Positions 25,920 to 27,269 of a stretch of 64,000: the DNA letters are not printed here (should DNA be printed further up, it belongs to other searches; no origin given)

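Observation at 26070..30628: Qmo-like membrane complex (two HdrA-type flavoproteins plus HdrC::cyt-b fusion) with no APS reductase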

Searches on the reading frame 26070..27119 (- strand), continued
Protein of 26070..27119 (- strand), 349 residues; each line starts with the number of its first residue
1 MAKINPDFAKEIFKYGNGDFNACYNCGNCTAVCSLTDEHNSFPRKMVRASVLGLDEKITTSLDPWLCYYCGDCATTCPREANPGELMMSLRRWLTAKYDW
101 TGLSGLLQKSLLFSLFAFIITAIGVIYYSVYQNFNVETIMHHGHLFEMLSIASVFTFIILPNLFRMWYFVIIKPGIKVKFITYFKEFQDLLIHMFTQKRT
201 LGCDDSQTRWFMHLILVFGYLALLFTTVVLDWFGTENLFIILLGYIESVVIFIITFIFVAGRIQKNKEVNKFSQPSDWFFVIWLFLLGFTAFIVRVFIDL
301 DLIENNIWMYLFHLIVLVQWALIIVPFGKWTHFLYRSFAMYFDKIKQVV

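Call 26: search_protein_families(library=ncbifam, proteins=[P0198, P0159, P0175, P0177, P0170, P0184, P0208, P0169, P0194, P0215], max_evalue=1e-20)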
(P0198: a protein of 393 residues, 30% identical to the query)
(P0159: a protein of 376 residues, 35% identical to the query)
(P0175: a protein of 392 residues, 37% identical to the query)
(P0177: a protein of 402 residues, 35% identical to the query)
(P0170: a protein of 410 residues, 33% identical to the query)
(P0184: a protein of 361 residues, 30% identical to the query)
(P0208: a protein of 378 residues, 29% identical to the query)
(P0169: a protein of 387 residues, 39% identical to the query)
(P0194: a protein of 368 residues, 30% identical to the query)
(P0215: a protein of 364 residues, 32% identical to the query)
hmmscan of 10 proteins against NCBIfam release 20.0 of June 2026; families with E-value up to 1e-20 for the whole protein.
P0198 (393 aa): 1 family
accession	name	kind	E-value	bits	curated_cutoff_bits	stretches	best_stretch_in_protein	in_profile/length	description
NF038018.1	qmoC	equivalog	4.8e-58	197.3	300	1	11-372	6-358/360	quinone-interacting membrane-bound oxidoreductase complex subunit QmoC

P0159 (376 aa): 1 family
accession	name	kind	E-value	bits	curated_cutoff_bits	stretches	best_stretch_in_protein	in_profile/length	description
NF038018.1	qmoC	equivalog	8.9e-59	199.7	300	1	9-369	5-360/360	quinone-interacting membrane-bound oxidoreductase complex subunit QmoC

P0175 (392 aa): 1 family
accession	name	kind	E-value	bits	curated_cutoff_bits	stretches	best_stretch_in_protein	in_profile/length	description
NF038018.1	qmoC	equivalog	5.6e-54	184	300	1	10-378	6-358/360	quinone-interacting membrane-bound oxidoreductase complex subunit QmoC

P0177 (402 aa): 1 family
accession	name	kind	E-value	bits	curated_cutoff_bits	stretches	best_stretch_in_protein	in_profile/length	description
NF038018.1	qmoC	equivalog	2.1e-63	215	300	1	11-387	6-359/360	quinone-interacting membrane-bound oxidoreductase complex subunit QmoC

P0170 (410 aa): 1 family
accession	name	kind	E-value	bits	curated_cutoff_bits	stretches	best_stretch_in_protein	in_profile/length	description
NF038018.1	qmoC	equivalog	5.1e-61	207.1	300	1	21-395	16-358/360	quinone-interacting membrane-bound oxidoreductase complex subunit QmoC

P0184 (361 aa): 1 family
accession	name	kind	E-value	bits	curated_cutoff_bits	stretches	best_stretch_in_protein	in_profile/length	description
NF038018.1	qmoC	equivalog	2.2e-58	198.5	300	1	10-350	7-360/360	quinone-interacting membrane-bound oxidoreductase complex subunit QmoC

P0208 (378 aa): 1 family
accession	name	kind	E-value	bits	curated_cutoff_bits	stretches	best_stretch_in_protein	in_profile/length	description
NF038018.1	qmoC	equivalog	1.2e-68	232.2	300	1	10-366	2-359/360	quinone-interacting membrane-bound oxidoreductase complex subunit QmoC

P0169 (387 aa): 1 family
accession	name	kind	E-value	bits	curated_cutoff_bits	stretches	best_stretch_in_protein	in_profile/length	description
NF038018.1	qmoC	equivalog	9.8e-60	202.9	300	1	16-378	4-358/360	quinone-interacting membrane-bound oxidoreductase complex subunit QmoC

P0194 (368 aa): 1 family
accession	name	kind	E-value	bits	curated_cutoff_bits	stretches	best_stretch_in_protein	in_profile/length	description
NF038018.1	qmoC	equivalog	5.6e-91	305.7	300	1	6-349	4-360/360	quinone-interacting membrane-bound oxidoreductase complex subunit QmoC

P0215 (364 aa): 1 family
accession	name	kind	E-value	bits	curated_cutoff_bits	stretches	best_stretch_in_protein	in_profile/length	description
NF038018.1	qmoC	equivalog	1.6e-79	268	300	1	3-354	3-358/360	quinone-interacting membrane-bound oxidoreductase complex subunit QmoC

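Call 29: find_encoding_contigs(protein=P0124, flank=10000, max_places=3)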
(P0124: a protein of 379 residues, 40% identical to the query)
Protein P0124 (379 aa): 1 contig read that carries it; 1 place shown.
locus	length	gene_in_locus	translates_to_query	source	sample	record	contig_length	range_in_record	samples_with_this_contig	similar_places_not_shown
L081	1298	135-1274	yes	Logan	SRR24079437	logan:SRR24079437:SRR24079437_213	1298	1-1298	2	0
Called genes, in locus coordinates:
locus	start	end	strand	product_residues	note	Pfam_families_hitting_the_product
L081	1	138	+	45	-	?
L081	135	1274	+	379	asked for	PF13183:Fer4_8 (weak), PF13187:Fer4_9 (weak)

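Call 30: find_encoding_contigs(protein=P0086, flank=10000, max_places=2)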
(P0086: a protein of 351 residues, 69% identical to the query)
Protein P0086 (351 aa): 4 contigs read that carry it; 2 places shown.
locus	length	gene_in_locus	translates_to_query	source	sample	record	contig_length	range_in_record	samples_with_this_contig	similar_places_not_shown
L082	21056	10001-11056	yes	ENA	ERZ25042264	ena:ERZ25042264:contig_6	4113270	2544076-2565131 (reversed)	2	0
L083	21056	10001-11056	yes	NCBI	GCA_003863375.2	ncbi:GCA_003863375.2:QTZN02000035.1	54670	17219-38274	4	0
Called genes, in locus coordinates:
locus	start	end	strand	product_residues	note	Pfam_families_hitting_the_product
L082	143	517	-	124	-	PF00072:Response_reg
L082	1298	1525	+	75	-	PF09413:DUF2007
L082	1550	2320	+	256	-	PF13557:Phenol_MetA_deg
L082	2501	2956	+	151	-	PF14534:DUF4440 (weak)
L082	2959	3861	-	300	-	PF00892:EamA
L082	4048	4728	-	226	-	PF00027:cNMP_binding, PF13545:HTH_Crp_2, PF00325:Crp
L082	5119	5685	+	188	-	PF13686:DrsE_2, PF02635:DsrE (faint)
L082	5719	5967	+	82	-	PF01206:TusA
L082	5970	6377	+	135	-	PF02662:FlpD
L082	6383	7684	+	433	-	PF01134:GIDA (faint), PF01266:DAO (faint), PF01946:Thi4 (weak), PF12831:FAD_oxidored (weak), PF13450:NAD_binding_8 (faint), PF13183:Fer4_8 (weak), PF13187:Fer4_9 (weak), PF07992:Pyr_redox_2, +3 more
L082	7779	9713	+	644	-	PF00890:FAD_binding_2 (weak), PF01266:DAO (weak), PF12831:FAD_oxidored, PF13450:NAD_binding_8 (weak), PF12838:Fer4_7, PF13187:Fer4_9 (weak), PF13237:Fer4_10 (weak), PF14697:Fer4_21, +8 more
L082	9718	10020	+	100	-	-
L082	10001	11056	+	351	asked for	PF12838:Fer4_7 (faint), PF25160:LdpA_Fe-S-bd (faint), PF13183:Fer4_8 (weak), PF13187:Fer4_9, PF13237:Fer4_10 (weak), PF13534:Fer4_17 (weak)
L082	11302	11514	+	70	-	-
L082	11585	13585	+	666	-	PF07719:TPR_2 (faint), PF13424:TPR_12 (weak), PF17874:TPR_MalT, PF00515:TPR_1 (weak), PF13424:TPR_12, PF00515:TPR_1 (weak), PF00512:HisKA, PF02518:HATPase_c, +5 more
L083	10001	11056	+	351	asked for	PF12838:Fer4_7 (faint), PF25160:LdpA_Fe-S-bd (faint), PF13183:Fer4_8 (weak), PF13187:Fer4_9, PF13237:Fer4_10 (weak), PF13534:Fer4_17 (weak)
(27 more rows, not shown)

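Call 31: find_encoding_contigs(protein=P0125, flank=8000, max_places=2)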
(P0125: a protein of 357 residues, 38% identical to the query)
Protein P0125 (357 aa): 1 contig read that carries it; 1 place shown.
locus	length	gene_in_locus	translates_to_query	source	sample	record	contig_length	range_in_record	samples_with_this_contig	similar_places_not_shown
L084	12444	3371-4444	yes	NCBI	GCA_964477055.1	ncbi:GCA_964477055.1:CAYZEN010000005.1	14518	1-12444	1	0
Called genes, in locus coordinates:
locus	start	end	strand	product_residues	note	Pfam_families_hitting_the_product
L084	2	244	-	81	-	?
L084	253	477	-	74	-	PF02416:TatA_B_E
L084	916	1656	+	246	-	PF00027:cNMP_binding, PF13545:HTH_Crp_2, PF00325:Crp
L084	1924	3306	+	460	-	PF13738:Pyr_redox_3 (faint), PF00890:FAD_binding_2 (weak), PF07992:Pyr_redox_2 (weak), PF12831:FAD_oxidored, PF07992:Pyr_redox_2 (weak)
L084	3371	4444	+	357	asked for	PF13534:Fer4_17 (faint), PF12838:Fer4_7 (weak), PF13183:Fer4_8 (weak), PF13187:Fer4_9 (weak), PF13237:Fer4_10 (weak)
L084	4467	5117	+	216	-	PF00890:FAD_binding_2, PF01266:DAO (weak), PF03486:HI0933_like (weak), PF07992:Pyr_redox_2 (weak), PF12831:FAD_oxidored, PF13450:NAD_binding_8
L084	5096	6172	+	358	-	PF07992:Pyr_redox_2 (faint), PF12838:Fer4_7 (weak), PF13187:Fer4_9, PF13237:Fer4_10 (weak), PF14697:Fer4_21 (weak), PF00037:Fer4 (weak)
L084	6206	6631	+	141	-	PF02662:FlpD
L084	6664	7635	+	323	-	PF01058:Oxidored_q6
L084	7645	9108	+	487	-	PF27537:HoxH, PF00374:NiFeSe_Hases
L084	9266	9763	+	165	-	PF01750:HycI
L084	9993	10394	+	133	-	-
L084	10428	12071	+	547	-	PF01073:3Beta_HSD, PF01370:Epimerase, PF02719:Polysacc_synt_2 (weak), PF07993:NAD_binding_4, PF13460:NAD_binding_10 (weak), PF16363:GDP_Man_Dehyd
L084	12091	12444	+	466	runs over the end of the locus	PF14827:dCache_3, PF00989:PAS (weak), PF13188:PAS_8, PF13426:PAS_9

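Call 32: find_encoding_contigs(protein=P0127, flank=8000, max_places=2)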
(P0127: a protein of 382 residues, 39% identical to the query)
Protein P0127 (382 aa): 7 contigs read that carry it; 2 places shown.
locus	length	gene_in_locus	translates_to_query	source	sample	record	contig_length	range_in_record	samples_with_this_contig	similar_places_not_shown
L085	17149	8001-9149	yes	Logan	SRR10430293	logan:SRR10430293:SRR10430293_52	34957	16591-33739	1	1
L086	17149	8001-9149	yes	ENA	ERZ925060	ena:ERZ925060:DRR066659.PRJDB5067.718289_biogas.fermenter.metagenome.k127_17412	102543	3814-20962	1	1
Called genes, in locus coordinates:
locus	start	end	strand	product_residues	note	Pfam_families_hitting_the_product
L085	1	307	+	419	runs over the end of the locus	PF14306:PUA_2, PF01747:ATP-sulfurylase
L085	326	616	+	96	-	PF22271:DUF6955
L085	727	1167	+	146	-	PF12838:Fer4_7, PF12139:APS-reductase_C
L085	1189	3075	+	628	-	PF00890:FAD_binding_2, PF02910:Succ_DH_flav_C (faint)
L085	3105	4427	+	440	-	PF07992:Pyr_redox_2 (faint), PF00890:FAD_binding_2 (weak), PF01134:GIDA (faint), PF12831:FAD_oxidored, PF13450:NAD_binding_8, PF13187:Fer4_9 (faint), PF13237:Fer4_10 (faint), PF12838:Fer4_7 (weak), +4 more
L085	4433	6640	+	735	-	PF00890:FAD_binding_2, PF01266:DAO (weak), PF07992:Pyr_redox_2, PF12831:FAD_oxidored, PF13450:NAD_binding_8, PF12837:Fer4_6 (weak), PF13187:Fer4_9, PF02662:FlpD, +4 more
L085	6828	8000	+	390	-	PF13183:Fer4_8, PF13187:Fer4_9 (weak), PF13237:Fer4_10 (weak), PF13534:Fer4_17 (weak), PF02754:CCG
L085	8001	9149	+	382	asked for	PF13484:Fer4_16 (faint), PF12838:Fer4_7 (weak), PF13183:Fer4_8, PF13187:Fer4_9, PF13237:Fer4_10 (weak), PF13534:Fer4_17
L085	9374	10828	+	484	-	PF13191:AAA_16 (faint), PF05673:DUF815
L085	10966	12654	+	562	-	PF20972:MASE9, PF01590:GAF, PF13185:GAF_2, PF13492:GAF_3, PF00990:GGDEF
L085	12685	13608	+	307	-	PF18912:DZR_2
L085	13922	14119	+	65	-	PF00313:CSD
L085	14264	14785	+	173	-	PF02482:Ribosomal_S30AE, PF16321:Ribosom_S30AE_C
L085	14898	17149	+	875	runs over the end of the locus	PF07517:SecA_DEAD, PF00270:DEAD (faint), PF01043:SecA_PP_bind, PF21090:P-loop_SecA, PF07516:SecA_SW, PF02810:SEC-C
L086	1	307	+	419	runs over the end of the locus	PF14306:PUA_2, PF01747:ATP-sulfurylase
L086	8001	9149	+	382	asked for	PF13484:Fer4_16 (faint), PF12838:Fer4_7 (weak), PF13183:Fer4_8, PF13187:Fer4_9, PF13237:Fer4_10 (weak), PF13534:Fer4_17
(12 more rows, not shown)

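Call 33: find_encoding_contigs(protein=P0194, flank=8000, max_places=2)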
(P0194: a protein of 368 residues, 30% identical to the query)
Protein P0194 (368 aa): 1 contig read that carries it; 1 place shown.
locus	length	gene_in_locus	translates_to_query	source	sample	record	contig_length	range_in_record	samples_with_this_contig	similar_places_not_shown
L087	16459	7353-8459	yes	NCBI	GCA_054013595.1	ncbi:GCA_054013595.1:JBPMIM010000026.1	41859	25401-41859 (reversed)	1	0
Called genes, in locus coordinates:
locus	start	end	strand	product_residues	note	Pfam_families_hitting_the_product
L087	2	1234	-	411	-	?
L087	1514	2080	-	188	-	PF01047:MarR (weak), PF08279:HTH_11 (weak), PF13404:HTH_AsnC-type, PF13412:HTH_24, PF01037:AsnC_trans_reg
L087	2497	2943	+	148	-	PF13686:DrsE_2 (faint), PF02635:DsrE (weak)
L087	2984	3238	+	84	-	PF01206:TusA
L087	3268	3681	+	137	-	PF02662:FlpD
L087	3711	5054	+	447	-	PF00890:FAD_binding_2 (weak), PF07992:Pyr_redox_2, PF12831:FAD_oxidored, PF13450:NAD_binding_8 (weak), PF13183:Fer4_8, PF13187:Fer4_9, PF00037:Fer4, PF07992:Pyr_redox_2, +10 more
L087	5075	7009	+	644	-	PF00890:FAD_binding_2 (weak), PF01266:DAO (weak), PF07992:Pyr_redox_2 (weak), PF12831:FAD_oxidored, PF12838:Fer4_7, PF13187:Fer4_9, PF13237:Fer4_10, PF14697:Fer4_21, +7 more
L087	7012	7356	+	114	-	-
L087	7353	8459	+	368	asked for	PF13183:Fer4_8, PF13187:Fer4_9 (weak), PF13237:Fer4_10 (weak), PF13534:Fer4_17, PF27541:CitB (weak)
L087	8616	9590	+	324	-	PF24034:DUF7343 (weak)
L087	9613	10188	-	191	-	PF00156:Pribosyltran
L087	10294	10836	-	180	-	PF01864:CarS-like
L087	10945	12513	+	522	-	PF23545:Zn_ribbon_HMPTM, PF04055:Radical_SAM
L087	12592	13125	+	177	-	PF01467:CTP_transf_like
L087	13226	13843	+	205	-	PF01035:DNA_binding_1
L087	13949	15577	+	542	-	PF00117:GATase, PF01174:SNO (weak), PF00977:His_biosynth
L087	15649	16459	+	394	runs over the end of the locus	PF00764:Arginosuc_synth, PF20979:Arginosuc_syn_C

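Call 36: find_related_loci(query=A1, collection=metagenome_contigs, flank=9000)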
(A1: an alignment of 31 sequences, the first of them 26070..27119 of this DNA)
Query A1 (349 aa) in metagenome_contigs; peptide patterns used: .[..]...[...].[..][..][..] (x = any residue, [..] = any of these).
600 stretches matched a pattern (row limit reached: there are more); 561 encode a relative of the query (tblastn E <= 1e-3); the best 80 are kept; 80 distinct loci.
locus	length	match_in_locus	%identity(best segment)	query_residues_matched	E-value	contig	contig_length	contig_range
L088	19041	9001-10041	78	1-347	0e+0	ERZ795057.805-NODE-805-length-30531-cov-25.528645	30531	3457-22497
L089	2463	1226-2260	73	1-345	0e+0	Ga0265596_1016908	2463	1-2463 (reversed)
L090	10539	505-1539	70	1-345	1e-173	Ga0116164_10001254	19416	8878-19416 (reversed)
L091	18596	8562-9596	70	1-345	1e-173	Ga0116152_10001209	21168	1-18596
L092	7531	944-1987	70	1-348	9e-172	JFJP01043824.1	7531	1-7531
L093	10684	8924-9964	68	1-347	6e-171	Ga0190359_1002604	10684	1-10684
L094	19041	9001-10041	70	1-347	4e-172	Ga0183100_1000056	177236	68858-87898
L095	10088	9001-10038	68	1-346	2e-169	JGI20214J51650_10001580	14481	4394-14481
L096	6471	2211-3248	68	1-346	4e-170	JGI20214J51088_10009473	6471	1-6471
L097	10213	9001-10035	68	1-345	4e-169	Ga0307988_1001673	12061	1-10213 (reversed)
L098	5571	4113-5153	67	1-347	8e-171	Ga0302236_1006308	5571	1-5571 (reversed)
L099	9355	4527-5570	70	1-348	2e-167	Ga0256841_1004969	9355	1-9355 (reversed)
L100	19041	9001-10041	67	1-347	1e-166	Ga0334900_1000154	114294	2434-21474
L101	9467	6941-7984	66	1-348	1e-166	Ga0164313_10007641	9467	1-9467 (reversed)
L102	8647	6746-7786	68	1-347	2e-166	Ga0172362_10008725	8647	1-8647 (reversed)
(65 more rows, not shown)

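Call 39: find_homologous_proteins(query=P0194, max_evalue=1e-20)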
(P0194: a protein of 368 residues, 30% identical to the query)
Query P0194 (368 aa): 1140 proteins with E <= 1e-20 among 7782 candidates; the best 120 are listed.
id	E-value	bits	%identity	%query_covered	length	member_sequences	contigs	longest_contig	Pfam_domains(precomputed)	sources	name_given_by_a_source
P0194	3.9e-245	831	100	100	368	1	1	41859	PF13534.12,PF13237.12,PF13183.12,PF13187.12,PF27541.1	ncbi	-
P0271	7.2e-208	708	85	96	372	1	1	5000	PF13484.12,PF13534.12,PF13237.12,PF13183.12,PF13187.12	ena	-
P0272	1.4e-170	585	71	97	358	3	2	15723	PF13534.12,PF13237.12,PF13183.12,PF13187.12,PF27541.1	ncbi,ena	-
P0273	1.9e-159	549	64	98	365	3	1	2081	PF13534.12,PF25160.2,PF13237.12,PF13183.12,PF13187.12,PF27541.1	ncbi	-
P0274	1.2e-157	543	64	96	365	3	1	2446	PF13534.12,PF13237.12,PF13183.12,PF13187.12,PF27541.1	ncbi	-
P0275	1.4e-156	539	62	98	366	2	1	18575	PF13484.12,PF12838.13,PF13534.12,PF25160.2,PF13237.12,PF13183.12,PF13187.12,PF27541.1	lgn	-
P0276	1.6e-156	539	63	96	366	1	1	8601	PF12838.13,PF13534.12,PF25160.2,PF13237.12,PF13183.12,PF13187.12,PF27541.1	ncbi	-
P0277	5.3e-155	534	65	96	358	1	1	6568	PF13534.12,PF13237.12,PF13183.12,PF13187.12,PF27541.1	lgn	-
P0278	2.6e-152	525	64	97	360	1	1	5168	PF12838.13,PF13534.12,PF25160.2,PF13237.12,PF13183.12,PF13187.12,PF27541.1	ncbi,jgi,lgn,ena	-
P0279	1.0e-150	520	64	96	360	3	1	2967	PF12838.13,PF13534.12,PF25160.2,PF13237.12,PF13183.12,PF13187.12,PF27541.1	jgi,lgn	-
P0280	1.2e-150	520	63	97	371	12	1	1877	PF02665.20,PF13534.12,PF13237.12,PF13183.12,PF13187.12,PF27541.1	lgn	-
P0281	2.3e-150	519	63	97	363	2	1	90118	PF13484.12,PF13534.12,PF13237.12,PF13183.12,PF13187.12,PF27541.1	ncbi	-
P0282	1.9e-147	509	63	97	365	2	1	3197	PF13484.12,PF13534.12,PF13237.12,PF13183.12,PF13187.12,PF27541.1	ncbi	-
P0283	7.3e-115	402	49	95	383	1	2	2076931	PF13534.12,PF13237.12,PF13183.12,PF13187.12,PF27541.1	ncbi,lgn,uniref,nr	ncbi:putative adenylylsulfate reductase-associated electron transfer protein QmoC [Archaeoglobus sul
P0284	3.9e-112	393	50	93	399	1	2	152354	PF13534.12,PF13237.12,PF13183.12,PF13187.12,PF27541.1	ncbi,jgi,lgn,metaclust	jgi:quinone-modifying oxidoreductase subunit QmoC|metaclust:\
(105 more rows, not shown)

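Call 49: predict_structure(alignment_id=A2)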
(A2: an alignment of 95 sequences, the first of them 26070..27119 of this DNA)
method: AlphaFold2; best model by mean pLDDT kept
length: 349 residues; sequences in the alignment: 95
mean_pLDDT: 91.4   pTM: 0.89
mean pLDDT of the five models: 91.4, 90.4, 90.4, 89.3, 88.9
residues with pLDDT >= 90: 252; 70-90: 86; 50-70: 11; < 50: 0
segments of 3 or more residues with pLDDT < 50: none
pLDDT, mean of each block of 10 residues (from residue 1): 87 82 76 82 89 94 93 81 90 96 93 96 98 95 93 95 98 97 96 89 82 91 91 94 94 92 88 87 94 95 92 96 92 93 96
secondary structure, 60 per line:
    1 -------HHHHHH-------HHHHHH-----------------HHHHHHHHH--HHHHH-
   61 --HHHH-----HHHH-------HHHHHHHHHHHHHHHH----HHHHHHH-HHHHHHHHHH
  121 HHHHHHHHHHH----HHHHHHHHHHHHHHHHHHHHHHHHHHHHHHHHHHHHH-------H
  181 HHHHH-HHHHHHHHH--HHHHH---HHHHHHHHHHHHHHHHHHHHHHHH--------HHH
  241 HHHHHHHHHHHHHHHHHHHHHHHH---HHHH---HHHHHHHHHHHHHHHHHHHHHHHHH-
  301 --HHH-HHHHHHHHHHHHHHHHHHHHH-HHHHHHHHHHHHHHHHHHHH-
elements in order: H8-13 H21-26 H44-52 H55-59 H63-66 H72-75 H83-98 H103-109 H111-131 H136-172 H180-185 H187-195 H198-202 H206-229 H238-264 H268-271 H275-299 H307-327 H329-348
